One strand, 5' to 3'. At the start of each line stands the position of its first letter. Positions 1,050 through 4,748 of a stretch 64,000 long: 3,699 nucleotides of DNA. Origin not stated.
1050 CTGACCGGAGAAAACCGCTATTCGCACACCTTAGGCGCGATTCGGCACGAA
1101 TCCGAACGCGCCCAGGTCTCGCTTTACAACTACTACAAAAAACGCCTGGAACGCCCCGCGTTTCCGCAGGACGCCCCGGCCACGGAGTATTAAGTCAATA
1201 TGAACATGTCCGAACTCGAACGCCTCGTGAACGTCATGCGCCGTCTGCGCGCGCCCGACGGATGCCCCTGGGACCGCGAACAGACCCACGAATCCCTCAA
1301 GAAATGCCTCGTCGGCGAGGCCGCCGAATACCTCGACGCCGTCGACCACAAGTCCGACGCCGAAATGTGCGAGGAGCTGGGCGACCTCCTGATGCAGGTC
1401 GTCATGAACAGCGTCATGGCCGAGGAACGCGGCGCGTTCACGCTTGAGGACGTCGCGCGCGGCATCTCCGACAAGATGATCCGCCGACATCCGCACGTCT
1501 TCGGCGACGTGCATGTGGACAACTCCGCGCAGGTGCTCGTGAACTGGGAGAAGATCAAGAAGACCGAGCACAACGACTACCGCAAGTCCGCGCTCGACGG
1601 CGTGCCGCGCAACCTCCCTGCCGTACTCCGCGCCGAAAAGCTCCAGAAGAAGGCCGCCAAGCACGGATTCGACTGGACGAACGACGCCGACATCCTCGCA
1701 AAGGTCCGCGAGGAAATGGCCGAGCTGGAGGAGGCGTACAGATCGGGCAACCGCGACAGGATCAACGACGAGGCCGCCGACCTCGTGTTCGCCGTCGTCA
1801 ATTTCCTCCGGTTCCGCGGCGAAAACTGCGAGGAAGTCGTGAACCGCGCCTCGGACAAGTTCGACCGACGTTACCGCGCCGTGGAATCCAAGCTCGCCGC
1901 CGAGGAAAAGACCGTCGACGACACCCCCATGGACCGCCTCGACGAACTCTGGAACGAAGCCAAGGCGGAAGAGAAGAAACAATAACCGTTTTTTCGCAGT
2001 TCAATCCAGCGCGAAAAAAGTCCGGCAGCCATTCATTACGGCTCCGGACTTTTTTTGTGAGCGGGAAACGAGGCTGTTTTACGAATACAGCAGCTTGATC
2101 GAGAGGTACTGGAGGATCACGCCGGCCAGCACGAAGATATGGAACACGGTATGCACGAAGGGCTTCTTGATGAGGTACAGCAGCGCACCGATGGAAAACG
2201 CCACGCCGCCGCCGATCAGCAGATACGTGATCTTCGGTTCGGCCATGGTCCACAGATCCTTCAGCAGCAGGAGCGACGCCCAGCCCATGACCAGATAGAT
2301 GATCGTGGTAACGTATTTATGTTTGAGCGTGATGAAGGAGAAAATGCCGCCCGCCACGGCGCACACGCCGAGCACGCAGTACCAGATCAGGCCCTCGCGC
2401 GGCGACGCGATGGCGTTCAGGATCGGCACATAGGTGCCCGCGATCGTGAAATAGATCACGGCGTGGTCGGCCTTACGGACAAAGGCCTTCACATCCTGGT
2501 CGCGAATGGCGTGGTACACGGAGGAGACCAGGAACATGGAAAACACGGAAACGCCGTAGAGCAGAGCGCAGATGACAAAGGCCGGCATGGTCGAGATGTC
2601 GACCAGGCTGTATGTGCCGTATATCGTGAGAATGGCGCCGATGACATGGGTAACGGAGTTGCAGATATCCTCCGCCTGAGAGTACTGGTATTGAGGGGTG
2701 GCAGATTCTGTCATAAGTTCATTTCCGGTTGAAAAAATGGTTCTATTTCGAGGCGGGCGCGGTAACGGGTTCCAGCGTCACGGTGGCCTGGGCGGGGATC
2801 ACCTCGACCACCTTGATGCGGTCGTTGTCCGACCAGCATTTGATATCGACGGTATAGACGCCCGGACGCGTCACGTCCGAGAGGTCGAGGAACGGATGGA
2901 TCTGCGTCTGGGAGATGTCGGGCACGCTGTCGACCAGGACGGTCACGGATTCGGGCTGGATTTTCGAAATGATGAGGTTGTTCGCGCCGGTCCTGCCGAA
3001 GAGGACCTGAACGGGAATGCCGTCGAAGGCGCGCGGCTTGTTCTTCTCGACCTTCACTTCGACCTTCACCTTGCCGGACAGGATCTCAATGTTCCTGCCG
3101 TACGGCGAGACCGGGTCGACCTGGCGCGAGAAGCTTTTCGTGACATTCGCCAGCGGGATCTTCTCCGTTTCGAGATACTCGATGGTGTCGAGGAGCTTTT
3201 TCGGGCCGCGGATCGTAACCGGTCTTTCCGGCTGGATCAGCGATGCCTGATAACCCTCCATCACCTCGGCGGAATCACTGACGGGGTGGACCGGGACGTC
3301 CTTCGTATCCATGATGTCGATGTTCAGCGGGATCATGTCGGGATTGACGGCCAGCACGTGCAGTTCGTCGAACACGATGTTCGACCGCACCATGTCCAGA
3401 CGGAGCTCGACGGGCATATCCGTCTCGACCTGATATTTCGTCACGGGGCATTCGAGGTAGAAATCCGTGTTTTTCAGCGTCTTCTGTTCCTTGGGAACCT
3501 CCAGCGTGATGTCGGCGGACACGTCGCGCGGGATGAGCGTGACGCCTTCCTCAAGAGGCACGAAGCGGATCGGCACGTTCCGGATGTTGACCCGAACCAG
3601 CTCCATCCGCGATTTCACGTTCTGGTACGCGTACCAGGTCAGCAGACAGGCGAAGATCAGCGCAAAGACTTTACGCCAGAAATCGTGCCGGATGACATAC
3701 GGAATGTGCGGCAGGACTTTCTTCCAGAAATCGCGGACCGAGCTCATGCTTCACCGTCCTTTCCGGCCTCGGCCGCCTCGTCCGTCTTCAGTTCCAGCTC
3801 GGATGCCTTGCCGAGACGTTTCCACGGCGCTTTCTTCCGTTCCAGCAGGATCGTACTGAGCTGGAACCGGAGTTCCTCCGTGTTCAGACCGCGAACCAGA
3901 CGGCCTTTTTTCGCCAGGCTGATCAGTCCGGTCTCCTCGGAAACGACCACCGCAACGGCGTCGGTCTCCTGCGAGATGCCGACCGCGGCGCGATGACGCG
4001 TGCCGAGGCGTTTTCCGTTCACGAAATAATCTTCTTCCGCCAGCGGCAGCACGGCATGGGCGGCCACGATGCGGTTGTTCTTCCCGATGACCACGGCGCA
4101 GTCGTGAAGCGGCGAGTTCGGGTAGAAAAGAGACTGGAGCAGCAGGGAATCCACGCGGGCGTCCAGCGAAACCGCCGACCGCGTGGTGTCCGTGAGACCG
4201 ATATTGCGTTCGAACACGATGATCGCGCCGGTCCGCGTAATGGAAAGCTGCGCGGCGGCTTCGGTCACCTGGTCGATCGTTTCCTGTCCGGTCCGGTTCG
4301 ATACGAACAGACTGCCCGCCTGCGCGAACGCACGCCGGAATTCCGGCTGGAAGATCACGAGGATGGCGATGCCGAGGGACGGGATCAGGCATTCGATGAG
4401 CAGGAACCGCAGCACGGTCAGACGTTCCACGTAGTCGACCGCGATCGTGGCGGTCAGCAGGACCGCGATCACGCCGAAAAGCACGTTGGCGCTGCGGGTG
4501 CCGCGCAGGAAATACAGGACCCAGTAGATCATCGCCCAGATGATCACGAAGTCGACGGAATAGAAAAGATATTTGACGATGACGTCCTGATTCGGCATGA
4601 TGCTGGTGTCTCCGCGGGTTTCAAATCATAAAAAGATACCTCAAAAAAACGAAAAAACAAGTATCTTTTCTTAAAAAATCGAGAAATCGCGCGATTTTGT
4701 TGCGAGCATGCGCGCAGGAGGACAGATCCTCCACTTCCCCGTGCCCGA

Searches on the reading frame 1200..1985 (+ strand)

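Call 66: search_protein_families(library=pfam, proteins=[window:1200-1985:+], max_evalue=0.0001)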
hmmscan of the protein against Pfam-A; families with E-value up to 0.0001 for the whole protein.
window:1200-1985:+ (261 aa): 2 families
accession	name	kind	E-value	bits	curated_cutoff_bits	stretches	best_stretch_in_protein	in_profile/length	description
PF03819.22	MazG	-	1.6e-35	121.7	22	2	28-101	1-74/74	MazG nucleotide pyrophosphohydrolase domain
PF01503.22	PRA-PH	-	5.7e-11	43.1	21.3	1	151-213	13-78/86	Phosphoribosyl-ATP pyrophosphohydrolase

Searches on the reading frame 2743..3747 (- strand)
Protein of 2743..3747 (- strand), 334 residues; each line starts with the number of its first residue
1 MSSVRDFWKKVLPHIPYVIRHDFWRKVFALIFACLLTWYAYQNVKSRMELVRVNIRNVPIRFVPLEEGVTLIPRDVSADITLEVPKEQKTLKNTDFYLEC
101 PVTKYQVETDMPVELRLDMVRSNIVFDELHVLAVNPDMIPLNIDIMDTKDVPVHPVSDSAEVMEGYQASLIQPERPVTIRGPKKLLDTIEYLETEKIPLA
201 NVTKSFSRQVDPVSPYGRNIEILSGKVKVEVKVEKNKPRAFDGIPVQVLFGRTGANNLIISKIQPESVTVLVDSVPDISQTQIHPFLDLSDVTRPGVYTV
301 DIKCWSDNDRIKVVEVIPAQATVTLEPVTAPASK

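Call 66: search_protein_families(library=pfam, proteins=[window:2743-3747:-], max_evalue=0.0001)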
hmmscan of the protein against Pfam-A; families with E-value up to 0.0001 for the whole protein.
window:2743-3747:- (334 aa): 1 family
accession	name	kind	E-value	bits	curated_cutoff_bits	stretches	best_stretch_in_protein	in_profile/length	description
PF07949.17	YbbR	-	1.3e-10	41.9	22.3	1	151-231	1-81/81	YbbR-like protein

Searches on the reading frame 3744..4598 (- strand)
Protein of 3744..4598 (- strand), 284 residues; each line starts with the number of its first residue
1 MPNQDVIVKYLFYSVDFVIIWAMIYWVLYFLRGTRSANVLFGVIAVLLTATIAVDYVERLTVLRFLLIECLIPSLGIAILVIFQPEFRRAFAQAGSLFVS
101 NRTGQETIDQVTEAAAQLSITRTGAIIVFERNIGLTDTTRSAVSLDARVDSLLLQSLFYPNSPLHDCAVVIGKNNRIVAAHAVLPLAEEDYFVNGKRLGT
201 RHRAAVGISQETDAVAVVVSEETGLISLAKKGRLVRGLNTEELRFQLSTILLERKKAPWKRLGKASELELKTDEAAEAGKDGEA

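Call 66: search_protein_families(library=pfam, proteins=[window:3744-4598:-], max_evalue=0.0001)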
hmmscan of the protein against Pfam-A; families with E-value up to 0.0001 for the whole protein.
window:3744-4598:- (284 aa): 1 family
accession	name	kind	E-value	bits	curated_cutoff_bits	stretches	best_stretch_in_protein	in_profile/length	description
PF02457.21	DAC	-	1e-37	128.8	27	1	113-233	2-118/119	DisA bacterial checkpoint controller nucleotide-binding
